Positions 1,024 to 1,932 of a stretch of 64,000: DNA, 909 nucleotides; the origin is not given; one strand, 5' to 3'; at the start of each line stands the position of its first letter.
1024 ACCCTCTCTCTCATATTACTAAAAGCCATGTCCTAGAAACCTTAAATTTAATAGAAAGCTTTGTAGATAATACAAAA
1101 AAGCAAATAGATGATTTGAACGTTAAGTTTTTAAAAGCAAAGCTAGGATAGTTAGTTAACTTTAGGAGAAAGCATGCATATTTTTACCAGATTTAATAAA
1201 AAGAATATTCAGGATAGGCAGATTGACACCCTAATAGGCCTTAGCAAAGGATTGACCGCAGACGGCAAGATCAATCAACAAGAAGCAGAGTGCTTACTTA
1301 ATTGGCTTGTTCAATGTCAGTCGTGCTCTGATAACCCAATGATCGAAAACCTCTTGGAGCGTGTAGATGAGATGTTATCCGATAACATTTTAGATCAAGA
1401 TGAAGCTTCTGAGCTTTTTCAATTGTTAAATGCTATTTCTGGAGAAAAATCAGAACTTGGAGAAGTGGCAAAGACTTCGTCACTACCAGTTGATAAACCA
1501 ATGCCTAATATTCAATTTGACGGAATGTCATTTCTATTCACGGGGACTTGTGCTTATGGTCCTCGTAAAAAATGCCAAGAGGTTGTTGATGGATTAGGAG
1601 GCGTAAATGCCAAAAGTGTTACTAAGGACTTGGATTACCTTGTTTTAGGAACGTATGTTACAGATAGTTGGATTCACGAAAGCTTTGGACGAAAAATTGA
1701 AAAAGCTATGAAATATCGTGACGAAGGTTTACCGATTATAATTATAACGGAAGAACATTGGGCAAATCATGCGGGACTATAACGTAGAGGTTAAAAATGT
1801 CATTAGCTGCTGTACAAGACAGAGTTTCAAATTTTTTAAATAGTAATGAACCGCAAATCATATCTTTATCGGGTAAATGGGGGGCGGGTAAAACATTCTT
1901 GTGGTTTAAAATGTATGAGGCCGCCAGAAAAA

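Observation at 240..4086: Candidate multi-gene anti-phage/conflict cluster: Zn-ribbon-HEPN-like, BRCT, KAP-like NTPase, 3-TM protein, PD-(D/E)xK-like, XRE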

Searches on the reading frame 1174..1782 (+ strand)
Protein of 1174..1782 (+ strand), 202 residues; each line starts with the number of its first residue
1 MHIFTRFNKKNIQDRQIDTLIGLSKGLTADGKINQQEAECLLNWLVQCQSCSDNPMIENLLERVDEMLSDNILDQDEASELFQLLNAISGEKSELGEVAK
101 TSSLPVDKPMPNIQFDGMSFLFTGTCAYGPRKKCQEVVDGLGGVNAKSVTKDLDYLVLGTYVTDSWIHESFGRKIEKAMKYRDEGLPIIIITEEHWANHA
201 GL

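Call 4: search_protein_families(library=pfam, proteins=[window:1174-1782:+], max_evalue=1)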
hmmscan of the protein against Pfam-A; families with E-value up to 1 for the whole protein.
window:1174-1782:+ (202 aa): 3 families
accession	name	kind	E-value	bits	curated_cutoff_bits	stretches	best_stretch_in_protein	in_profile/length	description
PF00533.33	BRCT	-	0.0022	18.6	21.3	1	114-186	5-66/78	BRCA1 C Terminus (BRCT) domain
PF18795.7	HSM3_N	-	0.13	12.3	24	1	27-88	16-74/237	DNA mismatch repair protein HSM3, N terminal domain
PF20442.3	BrxL_N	-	0.23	11.9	28.2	1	41-81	26-67/132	BREX system Lon protease-like protein BrxL N-terminal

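Call 5: search_protein_families(library=padloc, proteins=[window:1174-1782:+], max_evalue=1)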
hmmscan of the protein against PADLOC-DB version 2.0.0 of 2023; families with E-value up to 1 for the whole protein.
window:1174-1782:+ (202 aa): 1 family
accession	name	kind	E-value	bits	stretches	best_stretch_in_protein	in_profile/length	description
PDLC05027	PDC-S48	-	0.00056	17.1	1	60-181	274-391/411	-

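Call 29: find_homologous_proteins(query=window:1174-1782:+)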
Query window:1174-1782:+ (202 aa): 866 proteins with E <= 0.001 among 963 candidates; the best 120 are listed.
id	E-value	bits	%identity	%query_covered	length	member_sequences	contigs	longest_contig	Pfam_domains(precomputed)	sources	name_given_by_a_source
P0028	2.0e-105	369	97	85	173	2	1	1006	-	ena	-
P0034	1.5e-97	343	76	100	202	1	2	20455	PF00533.34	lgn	-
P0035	1.3e-94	334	73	100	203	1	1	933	-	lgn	-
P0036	6.6e-94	331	71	100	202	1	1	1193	-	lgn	-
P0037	1.7e-93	330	72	100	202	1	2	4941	-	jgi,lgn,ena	-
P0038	3.8e-93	329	69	100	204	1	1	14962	-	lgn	-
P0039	6.3e-93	328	71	100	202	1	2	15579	-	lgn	-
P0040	6.7e-93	328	69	100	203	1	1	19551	-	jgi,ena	-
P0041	6.9e-93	328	69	100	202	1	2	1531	PF00533.34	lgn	-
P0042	8.7e-93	328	72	100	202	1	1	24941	PF00533.34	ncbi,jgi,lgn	ncbi:MAG: NAD-dependent DNA ligase [Colwellia sp.]|jgi:NAD-dependent DNA ligase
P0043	8.8e-93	328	72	100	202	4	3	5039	PF00533.34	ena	-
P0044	1.2e-92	327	71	100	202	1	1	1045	PF00533.34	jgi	jgi:NAD-dependent DNA ligase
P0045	1.2e-92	327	71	100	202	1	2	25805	PF00533.34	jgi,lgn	jgi:NAD-dependent DNA ligase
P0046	1.6e-92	327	71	100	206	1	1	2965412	PF00533.34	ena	-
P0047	1.8e-92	327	70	100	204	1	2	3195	-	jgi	jgi:NAD-dependent DNA ligase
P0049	3.3e-92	326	70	100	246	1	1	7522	PF00533.34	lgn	-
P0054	9.4e-92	324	70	100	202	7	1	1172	PF00533.34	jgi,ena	-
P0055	1.2e-91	324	71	100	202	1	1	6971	PF00533.34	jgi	jgi:NAD-dependent DNA ligase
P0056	1.2e-91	324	69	100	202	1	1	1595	PF00533.34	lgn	-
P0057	1.3e-91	324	69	100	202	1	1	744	PF00533.34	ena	-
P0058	1.6e-91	324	68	100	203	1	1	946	PF00533.34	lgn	-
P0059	1.8e-91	323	71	100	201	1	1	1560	PF00533.34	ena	-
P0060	1.9e-91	323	70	100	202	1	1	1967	PF00533.34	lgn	-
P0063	2.3e-91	323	69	100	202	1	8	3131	PF00533.34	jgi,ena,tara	jgi:NAD-dependent DNA ligase|tara:strand:+ start:34 stop:642 length:609 start_codon:yes stop_codon:y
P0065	2.7e-91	323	69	100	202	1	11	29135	PF00533.34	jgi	jgi:NAD-dependent DNA ligase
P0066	2.9e-91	323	70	100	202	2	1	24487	PF00533.34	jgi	-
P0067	3.0e-91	323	71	100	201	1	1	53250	PF00533.34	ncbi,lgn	ncbi:BRCT domain-containing protein [Porticoccus sp.]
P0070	4.2e-91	322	68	100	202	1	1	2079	PF00533.34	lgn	-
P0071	4.3e-91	322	69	100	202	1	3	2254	PF00533.34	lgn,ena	-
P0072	5.0e-91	322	72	100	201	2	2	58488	PF00533.34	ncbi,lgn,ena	-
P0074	6.0e-91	322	69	100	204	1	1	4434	PF00533.34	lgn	-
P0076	6.9e-91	321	70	100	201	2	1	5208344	PF00533.34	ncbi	-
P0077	8.1e-91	321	67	100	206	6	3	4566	PF00533.34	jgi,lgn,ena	-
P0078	8.8e-91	321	69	100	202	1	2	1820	PF00533.34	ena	-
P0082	1.6e-90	320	69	100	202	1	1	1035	PF00533.34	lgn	-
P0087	4.7e-90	319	69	100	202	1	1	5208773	PF00533.34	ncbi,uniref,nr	ncbi:BRCT domain-containing protein [Marinobacterium rhizophilum]|uniref:BRCT domain-containing prot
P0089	5.4e-90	319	70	99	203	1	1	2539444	PF00533.34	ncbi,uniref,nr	ncbi:hypothetical protein THMIRHAM_11230 [Thiomicrorhabdus immobilis]|uniref:BRCT domain-containing 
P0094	6.5e-90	318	68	100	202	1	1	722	PF00533.34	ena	-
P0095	7.3e-90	318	69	100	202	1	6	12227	PF00533.34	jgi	jgi:NAD-dependent DNA ligase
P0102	1.1e-89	317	68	100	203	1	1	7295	PF00533.34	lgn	-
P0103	1.7e-89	317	68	100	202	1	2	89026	PF00533.34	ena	-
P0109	2.9e-89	316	70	100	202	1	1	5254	PF00533.34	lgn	-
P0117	9.3e-89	315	66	100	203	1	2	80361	PF00533.34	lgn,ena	-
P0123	1.5e-88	314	70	100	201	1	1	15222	PF00533.34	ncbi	-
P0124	1.7e-88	314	71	100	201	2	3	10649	PF00533.34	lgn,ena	-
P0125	1.7e-88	314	65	100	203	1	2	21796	PF00533.34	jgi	jgi:NAD-dependent DNA ligase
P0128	2.1e-88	313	69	100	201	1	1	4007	PF00533.34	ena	-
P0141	6.4e-88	312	68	100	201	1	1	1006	PF00533.34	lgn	-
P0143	6.6e-88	312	67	100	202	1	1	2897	PF00533.34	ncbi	-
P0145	7.1e-88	312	68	100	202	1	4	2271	PF00533.34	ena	-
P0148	8.3e-88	311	67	100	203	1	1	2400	PF00533.34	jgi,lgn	jgi:NAD-dependent DNA ligase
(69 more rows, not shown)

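Call 31: find_related_loci(query=A2, collection=genome_contigs, flank=10000)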
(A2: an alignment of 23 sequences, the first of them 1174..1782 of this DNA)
Query A2 (202 aa) in genome_contigs; peptide patterns used: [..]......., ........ (x = any residue, [..] = any of these).
325 stretches matched a pattern; 256 encode a relative of the query (tblastn E <= 1e-3); the best 80 are kept; 80 distinct loci.
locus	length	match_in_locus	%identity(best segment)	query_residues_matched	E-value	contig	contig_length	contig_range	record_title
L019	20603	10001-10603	72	1-202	1e-97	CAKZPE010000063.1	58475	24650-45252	MAG TPA_asm: uncultured Oceanospirillaceae bacterium isolate ERR2094167_bin.125_CONCOCT_v1.1_MAG genome assembly, contig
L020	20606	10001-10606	67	1-202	4e-97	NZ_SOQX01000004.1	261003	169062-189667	Thiohalophilus thiocyanatoxydans strain DSM 16326 Ga0244672_104, whole genome shotgun sequence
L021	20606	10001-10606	66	1-202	9e-97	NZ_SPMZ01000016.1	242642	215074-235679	Candidatus Competibacter phosphatis strain SBR_G GAO5_binned_c16, whole genome shotgun sequence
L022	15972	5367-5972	68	1-202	3e-96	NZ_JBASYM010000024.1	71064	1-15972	MAG: Sulfuricurvum sp. isolate MFD12113_ilm_asm_bin19 k127_185995, whole genome shotgun sequence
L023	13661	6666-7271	69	1-202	8e-95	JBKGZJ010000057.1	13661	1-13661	MAG: Thiohalophilus sp. isolate C5M10_10 NODE_1971_length_13661_cov_11.530795, whole genome shotgun sequence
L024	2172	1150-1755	66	1-202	4e-99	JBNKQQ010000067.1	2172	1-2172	MAG: Thiohalomonadales bacterium isolate G1.bin.10.orig k141_799167, whole genome shotgun sequence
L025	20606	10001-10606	67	1-202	1e-94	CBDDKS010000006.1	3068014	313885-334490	MAG: Kangiellaceae bacterium isolate 5f2d3892-e8ac-4e39-b8dc-31582347751a genome assembly, contig: contig_6, whole genom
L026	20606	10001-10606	66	1-202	8e-94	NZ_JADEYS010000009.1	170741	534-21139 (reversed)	Pontibacterium sinense strain N1Y112 NODE_9, whole genome shotgun sequence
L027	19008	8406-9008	68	1-201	8e-94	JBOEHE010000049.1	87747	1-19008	MAG: Arenicella sp. isolate PBSgam11 PBS13d_contig_1922, whole genome shotgun sequence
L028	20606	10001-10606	66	1-202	2e-93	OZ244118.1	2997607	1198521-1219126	MAG: uncultured candidatus Porisulfidus sp. isolate f8cba6c3-7e1b-4da5-9e71-6b9c0636047c genome assembly, chromosome: 1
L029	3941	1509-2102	66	1-198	4e-94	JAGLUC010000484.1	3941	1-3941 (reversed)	MAG: Methylococcales bacterium isolate RS_11_22 ZL20.bin.22.fa_484, whole genome shotgun sequence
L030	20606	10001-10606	64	1-202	6e-93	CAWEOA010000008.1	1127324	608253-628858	MAG: uncultured Gammaproteobacteria bacterium isolate MFD02923.bin.1.150 genome assembly, contig: contig_7499, whole gen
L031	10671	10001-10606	68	1-202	6e-93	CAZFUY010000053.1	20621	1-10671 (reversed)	MAG TPA_asm: uncultured Thiotrichaceae bacterium isolate SRP128015_co3_148 genome assembly, contig: NODE_2553_length_206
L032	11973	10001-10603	66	1-200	9e-93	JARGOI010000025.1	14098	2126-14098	MAG: Thalassolituus sp. isolate bin_em_oilr2.003 NODE_2223_length_14098_cov_9.417432, whole genome shotgun sequence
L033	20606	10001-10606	65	1-202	1e-92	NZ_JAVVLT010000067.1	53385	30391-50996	Marinobacter sp. OP 3.4 NODE_36_length_53385_cov_73.525183, whole genome shotgun sequence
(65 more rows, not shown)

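Call 47: search_protein_families(library=pfam, alignment_id=A5, max_evalue=0.001)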
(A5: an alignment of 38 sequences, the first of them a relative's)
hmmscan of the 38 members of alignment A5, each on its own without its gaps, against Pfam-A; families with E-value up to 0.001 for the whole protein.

A. member 1, L023:7402-7761:+ (119 aa): 2 families
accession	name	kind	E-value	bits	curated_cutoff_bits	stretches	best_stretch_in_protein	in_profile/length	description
PF00903.31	Glyoxalase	-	0.00017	22.4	20.6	0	11-107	8-120/121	Glyoxalase/Bleomycin resistance protein/Dioxygenase superfamily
PF18029.7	Glyoxalase_6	-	0.00042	21.4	23.6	1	12-108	6-105/106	Glyoxalase-like domain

B. families by the number of members that match (of 38 scanned): 35 families (the first 25 are shown)
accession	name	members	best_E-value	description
PF00520.37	Ion_trans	6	3.6e-41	Ion transport protein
PF07885.22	Ion_trans_2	6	1.7e-18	Ion channel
PF13561.12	adh_short_C2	1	4.2e-50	Enoyl-(Acyl carrier protein) reductase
PF21941.2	SMEK_N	1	6.8e-44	SMEK domain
PF00106.31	adh_short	1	4.9e-41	short chain dehydrogenase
PF13175.12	AAA_15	1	4.5e-39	AAA ATPase domain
PF03070.21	TENA_THI-4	1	5e-39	TENA/THI-4/PQQC family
PF13091.12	PLDc_2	1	1.1e-19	PLD-like domain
PF13304.12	AAA_21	1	3e-19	AAA domain, putative AbiEii toxin, Type IV TA system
PF13455.12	MUG113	1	1.6e-18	Meiotically up-regulated gene 113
PF07978.19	NIPSNAP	1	1.3e-16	NIPSNAP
PF10544.15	T5orf172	1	1.2e-14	T5orf172 domain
PF03235.19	GmrSD_N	1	2.5e-12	GmrSD restriction endonuclease, N-terminal domain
PF23441.1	SDR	1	3.1e-12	SDR-like rossmann domain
PF20469.4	OLD-like_TOPRIM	1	3.7e-11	Overcoming lysogenization defect protein-like, TOPRIM domain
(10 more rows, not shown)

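Call 48: search_protein_families(library=pfam, alignment_id=A6, max_evalue=0.001)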
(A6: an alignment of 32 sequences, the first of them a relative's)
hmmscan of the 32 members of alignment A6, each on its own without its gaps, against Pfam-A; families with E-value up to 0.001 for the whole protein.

A. member 1, L019:9763-10026:+ (87 aa): 0 families

B. families by the number of members that match (of 32 scanned): 27 families (the first 25 are shown)
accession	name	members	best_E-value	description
PF00520.37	Ion_trans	2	5.1e-35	Ion transport protein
PF07885.22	Ion_trans_2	2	4.2e-17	Ion channel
PF02133.21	Transp_cyt_pur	1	2e-119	Permease for cytosine/purines, uracil, thiamine, allantoin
PF09994.14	T6SS_Tle1-like_cat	1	1.2e-85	T6SS, Phospholipase effector Tle1-like, catalytic domain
PF02779.29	Transket_pyr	1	5.7e-41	Transketolase, pyrimidine binding domain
PF22022.2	Phage_int_M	1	3e-32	Phage integrase central domain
PF02780.25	Transketolase_C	1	2.8e-29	Transketolase, C-terminal domain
PF13356.12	Arm-DNA-bind_3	1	1.3e-26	Arm DNA-binding domain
PF00583.31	Acetyltransf_1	1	4.1e-20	Acetyltransferase (GNAT) family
PF00589.27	Phage_integrase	1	1.4e-14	Phage integrase family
PF13508.13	Acetyltransf_7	1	1.4e-13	Acetyltransferase (GNAT) domain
PF04055.27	Radical_SAM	1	2.6e-13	Radical SAM superfamily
PF13673.13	Acetyltransf_10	1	1.2e-12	Acetyltransferase (GNAT) domain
PF08445.16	FR47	1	3.6e-09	FR47-like protein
PF01844.29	HNH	1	6.5e-09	HNH endonuclease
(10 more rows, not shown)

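Call 51: search_solved_structures(query=A2, max_evalue=0.1)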
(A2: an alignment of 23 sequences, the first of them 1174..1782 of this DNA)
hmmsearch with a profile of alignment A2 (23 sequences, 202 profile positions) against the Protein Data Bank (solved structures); distinct sequences matched with E-value up to 0.1: 3.
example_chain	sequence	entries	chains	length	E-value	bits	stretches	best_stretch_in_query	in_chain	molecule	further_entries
7udk_A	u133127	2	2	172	0.0038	20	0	10-82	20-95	Designed helical repeat protein (DHR) RPB_LRP2_R4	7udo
2ebu_A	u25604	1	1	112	0.0052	19.5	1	115-166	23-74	Replication factor C subunit 1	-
2k6g_A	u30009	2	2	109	0.0067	19.2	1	115-166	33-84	Replication factor C subunit 1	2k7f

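Call 66: predict_structure(alignment_id=A2)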
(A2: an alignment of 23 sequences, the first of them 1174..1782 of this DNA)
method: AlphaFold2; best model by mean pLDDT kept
length: 202 residues; sequences in the alignment: 23
mean_pLDDT: 74.6   pTM: 0.46
mean pLDDT of the five models: 74.6, 74.2, 71.3, 59.8, 49.0
residues with pLDDT >= 90: 11; 70-90: 135; 50-70: 30; < 50: 26
segments of 3 or more residues with pLDDT < 50: 1-10, 91-102, 163-165
pLDDT, mean of each block of 10 residues (from residue 1): 36 70 75 82 81 75 88 87 79 35 69 89 72 81 87 83 50 78 86 87 81
secondary structure, 60 per line:
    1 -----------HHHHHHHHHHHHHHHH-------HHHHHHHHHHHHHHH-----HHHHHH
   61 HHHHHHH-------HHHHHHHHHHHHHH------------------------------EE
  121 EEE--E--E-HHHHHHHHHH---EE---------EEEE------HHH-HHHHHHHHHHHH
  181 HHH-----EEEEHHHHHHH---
elements in order: H12-27 H35-49 H55-67 H75-88 E119-123 H131-140 E155-158 H169-183 E189-192 H193-199

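Call 73: find_related_loci(query=A2, collection=viral_contigs, flank=8000)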
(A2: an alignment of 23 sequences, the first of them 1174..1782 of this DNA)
Query A2 (202 aa) in viral_contigs; peptide patterns used: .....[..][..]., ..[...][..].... (x = any residue, [..] = any of these).
31 stretches matched a pattern; 15 encode a relative of the query (tblastn E <= 1e-3); 15 distinct loci.
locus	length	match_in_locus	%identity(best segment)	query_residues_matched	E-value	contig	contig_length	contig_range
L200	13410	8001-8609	64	1-202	8e-92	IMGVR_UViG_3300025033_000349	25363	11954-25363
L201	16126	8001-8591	62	1-198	5e-86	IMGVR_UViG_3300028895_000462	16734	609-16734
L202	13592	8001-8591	61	6-202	3e-83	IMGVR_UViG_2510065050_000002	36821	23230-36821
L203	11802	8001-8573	55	6-196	9e-67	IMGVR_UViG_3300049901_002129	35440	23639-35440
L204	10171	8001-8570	55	7-196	2e-66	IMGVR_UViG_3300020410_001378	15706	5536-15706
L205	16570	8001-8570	55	7-196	2e-66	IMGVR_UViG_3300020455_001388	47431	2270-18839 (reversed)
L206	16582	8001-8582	45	3-198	2e-56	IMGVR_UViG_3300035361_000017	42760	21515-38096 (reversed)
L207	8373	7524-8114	45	1-201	2e-54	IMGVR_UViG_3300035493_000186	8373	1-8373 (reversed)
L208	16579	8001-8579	46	3-197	1e-51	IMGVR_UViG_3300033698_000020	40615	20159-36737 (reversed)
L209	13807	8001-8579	40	5-196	4e-39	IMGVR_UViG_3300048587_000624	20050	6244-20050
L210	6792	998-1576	40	5-196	4e-39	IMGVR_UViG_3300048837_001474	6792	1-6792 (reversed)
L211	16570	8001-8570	43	6-197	3e-51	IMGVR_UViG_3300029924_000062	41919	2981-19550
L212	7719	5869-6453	39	5-197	3e-37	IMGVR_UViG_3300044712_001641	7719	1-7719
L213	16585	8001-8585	40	5-197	4e-37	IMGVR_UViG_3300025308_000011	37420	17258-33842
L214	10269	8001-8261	40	113-197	2e-16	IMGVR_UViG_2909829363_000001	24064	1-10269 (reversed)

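Call 81: fold_search(model_id=the predicted structure, library=pdb)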
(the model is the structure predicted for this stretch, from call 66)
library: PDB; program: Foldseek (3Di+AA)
matches with E <= 10: 743; with E <= 0.001: 1
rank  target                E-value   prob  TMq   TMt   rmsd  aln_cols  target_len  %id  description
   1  9a6z_B                1.8e-05  1.00  0.33  0.11  17.5       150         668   19  Integrative model of RPOB-DNLJ by crosslinking MS and deep learning (released 2024-09-18)
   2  2ebu_MODEL_1_A        1.5e-03  1.00  0.32  0.54   9.0       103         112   22  Solution structure of the BRCT domain from human replication factor C large subunit 1 (released 2007-08-14)
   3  2k7f_MODEL_1_A        3.5e-03  1.00  0.31  0.53   6.2        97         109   25  HADDOCK calculated model of the complex between the BRCT region of RFC p140 and dsDNA (released 2009-09-08)
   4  9hu3_B                4.9e-03  0.75  0.26  0.22  22.8       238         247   17  PR1 phage heterodimeric DNA ligase in complex with 21-mer nicked DNA containing phage nick sequence (released 2026-01-14)
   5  4bmd                  7.9e-03  1.00  0.35  0.37   2.1        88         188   18  Crystal structure of S.pombe Rad4 BRCT3,4 (released 2013-10-09)
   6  7u19_A                7.9e-03  1.00  0.31  0.11   7.1        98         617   23  RFC:PCNA bound to nicked DNA (released 2022-07-06)
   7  7u1a_A                1.3e-02  1.00  0.33  0.11   3.8        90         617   23  RFC:PCNA bound to dsDNA with a ssDNA gap of six nucleotides (released 2022-07-06)
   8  3qvg_B                1.8e-02  0.99  0.28  0.48  11.6       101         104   14  XRCC1 bound to DNA ligase (released 2011-06-15)
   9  6hm4_A                2.2e-02  0.98  0.32  0.35  17.2       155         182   17  Crystal structure of Rad4 BRCT1,2 in complex with a Mdb1 phosphopeptide (released 2018-10-17)
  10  4bmc                  2.5e-02  0.98  0.32  0.35  17.5       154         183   17  Crystal structure of s.pombe Rad4 BRCT1,2 (released 2013-10-09)
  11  4bu0_A                2.5e-02  0.96  0.30  0.33  17.3       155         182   17  Crystal structure of Rad4 BRCT1,2 in complex with a Crb2 phosphopeptide (released 2013-10-09)
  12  1cdz                  2.7e-02  1.00  0.29  0.56   4.8        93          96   14  BRCT DOMAIN FROM DNA-REPAIR PROTEIN XRCC1 (released 2000-02-28)
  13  4bu1_A                3.2e-02  0.94  0.31  0.34  18.4       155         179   18  Crystal structure of Rad4 BRCT1,2 in complex with a Crb2 phosphopeptide (released 2013-10-09)
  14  8dr3_A                3.8e-02  1.00  0.34  0.11   6.8        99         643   22  Closed state of RFC:PCNA bound to a 3' ss/dsDNA junction (DNA2) with NTD (released 2022-08-17)
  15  3qbz                  3.8e-02  0.99  0.28  0.43   5.5        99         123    9  Crystal structure of the Rad53-recognition domain of Saccharomyces cerevisiae Dbf4 (released 2011-12-07)
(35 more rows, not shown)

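Call 101: search_protein_families(library=phrogs, proteins=[window:1174-1782:+], max_evalue=0.01)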
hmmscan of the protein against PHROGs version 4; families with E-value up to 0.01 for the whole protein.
window:1174-1782:+ (202 aa): 4 families
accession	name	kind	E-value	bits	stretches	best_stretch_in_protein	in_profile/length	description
phrog_3989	-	unknown function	2.6e-56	192.1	1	12-198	103-290/296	-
phrog_3869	-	DNA, RNA and nucleotide metabolism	2.5e-05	24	1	83-180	548-638/656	NAD-dependent DNA ligase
phrog_2561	-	DNA, RNA and nucleotide metabolism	0.00038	21.7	1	112-195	86-155/167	DNA ligase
phrog_3498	-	DNA, RNA and nucleotide metabolism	0.0011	19.8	1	112-160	175-224/256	NAD-dependent DNA ligase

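Call 102: search_protein_families(library=ncbifam, proteins=[window:1174-1782:+], max_evalue=0.01)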
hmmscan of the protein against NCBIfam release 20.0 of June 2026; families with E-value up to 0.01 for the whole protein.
window:1174-1782:+ (202 aa): 4 families
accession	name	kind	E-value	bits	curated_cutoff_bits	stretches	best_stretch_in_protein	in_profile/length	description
NF004844.0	PRK06195.1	equivalog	1.8e-07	30.8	373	1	94-196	219-302/309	DNA polymerase III subunit epsilon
TIGR00575.1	dnlj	equivalog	3.5e-07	29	444.45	1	62-180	536-641/652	NAD-dependent DNA ligase LigA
NF010931.0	PRK14351.1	equivalog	4.4e-05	22.2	1051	1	114-160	609-655/692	NAD-dependent DNA ligase LigA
NF005932.1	PRK07956.1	equivalog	0.0003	19.4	369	1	105-161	583-639/664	NAD-dependent DNA ligase LigA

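Call 106: search_dna_similar(query=window:1174-1782:+, collection=phages, mode=protein, max_rows=15)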
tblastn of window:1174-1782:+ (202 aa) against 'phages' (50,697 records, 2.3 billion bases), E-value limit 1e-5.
Records with a match: 18; places in all: 18; records where one place covers at least 80% of the query: 18.
Best place of each record, by identity: <60% 18.
By first word of the organism name: Pseudomonas 8; Vibrio 6; Bacteriophage 3; Sulfurimonas 1.
By host as written in the record: - 3; Pseudomonas aeruginosa 2; Vibrio cholerae O139 2; Vibrio cholerae O1 El Tor Inaba 2; Sulfurimonas indica 1; Stutzerimonas stutzeri 1; Pseudomonas aeruginosa 135 1; Pseudomonas sp. 1; and 5 more.
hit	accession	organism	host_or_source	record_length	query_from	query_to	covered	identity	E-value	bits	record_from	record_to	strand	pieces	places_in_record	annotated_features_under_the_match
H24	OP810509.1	Sulfurimonas phage SNW-1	Sulfurimonas indica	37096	5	196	95%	41.8%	7e-38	144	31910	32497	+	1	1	DNA polymerase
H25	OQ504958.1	Pseudomonas phage PG1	Stutzerimonas stutzeri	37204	7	196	94%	41.9%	9e-41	152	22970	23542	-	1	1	NAD-dependent DNA ligase | hypothetical protein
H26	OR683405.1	Pseudomonas phage Lodos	Pseudomonas aeruginosa 135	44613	7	196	94%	40.5%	1e-47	172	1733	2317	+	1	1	BRCT domain-containing protein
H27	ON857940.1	Pseudomonas phage vB_PeaS_FBPa47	Pseudomonas sp.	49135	7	196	94%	40.5%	1e-47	172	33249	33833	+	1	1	NAD-dependent DNA ligase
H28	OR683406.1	Pseudomonas phage Marin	Pseudomonas aeruginosa F002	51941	7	196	94%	40.5%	1e-47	172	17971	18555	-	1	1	BRCT domain-containing protein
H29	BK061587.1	Pseudomonas phage vB_PaeS-D14L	Pseudomonas aeruginosa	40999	7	196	94%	40.5%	2e-47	171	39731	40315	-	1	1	NAD-dependent DNA ligase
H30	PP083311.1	Pseudomonas phage VB_PaD_phPA-G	Pseudomonas aeruginosa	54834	7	196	94%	40.5%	2e-47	171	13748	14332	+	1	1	hypothetical protein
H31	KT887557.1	Pseudomonas phage phi1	Pseudomonas aeruginosa WH-SGI-V-07651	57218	7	196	94%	40.5%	2e-47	171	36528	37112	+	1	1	NAD-dependent DNA ligase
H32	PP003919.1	Pseudomonas phage vB_Pae_U7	Pseudomonas aeruginosa ST773 ...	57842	7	196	94%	40.5%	2e-47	171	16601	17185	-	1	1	hypothetical protein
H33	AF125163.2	Bacteriophage K139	Vibrio cholerae O139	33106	14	196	91%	32.8%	2e-19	91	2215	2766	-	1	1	orf2: Orf2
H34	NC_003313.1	Bacteriophage K139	Vibrio cholerae O139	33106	14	196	91%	32.8%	2e-19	91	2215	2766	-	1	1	BRCT domain-containing protein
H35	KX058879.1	Vibrio phage VcP032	Vibrio cholerae CH32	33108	14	196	91%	32.8%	2e-19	91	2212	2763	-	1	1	hypothetical protein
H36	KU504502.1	Vibrio phage 919TP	Vibrio cholerae O1 El Tor strain 919T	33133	14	196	91%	32.8%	2e-19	91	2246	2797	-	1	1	record has no annotation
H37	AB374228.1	Vibrio phage Kappa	-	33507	14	196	91%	32.8%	2e-19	91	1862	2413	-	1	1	kp3: putative NAD-dependent DNA ligase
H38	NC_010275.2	Vibrio phage Kappa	-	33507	14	196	91%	32.8%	2e-19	91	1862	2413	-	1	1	kp3: BRCT domain-containing protein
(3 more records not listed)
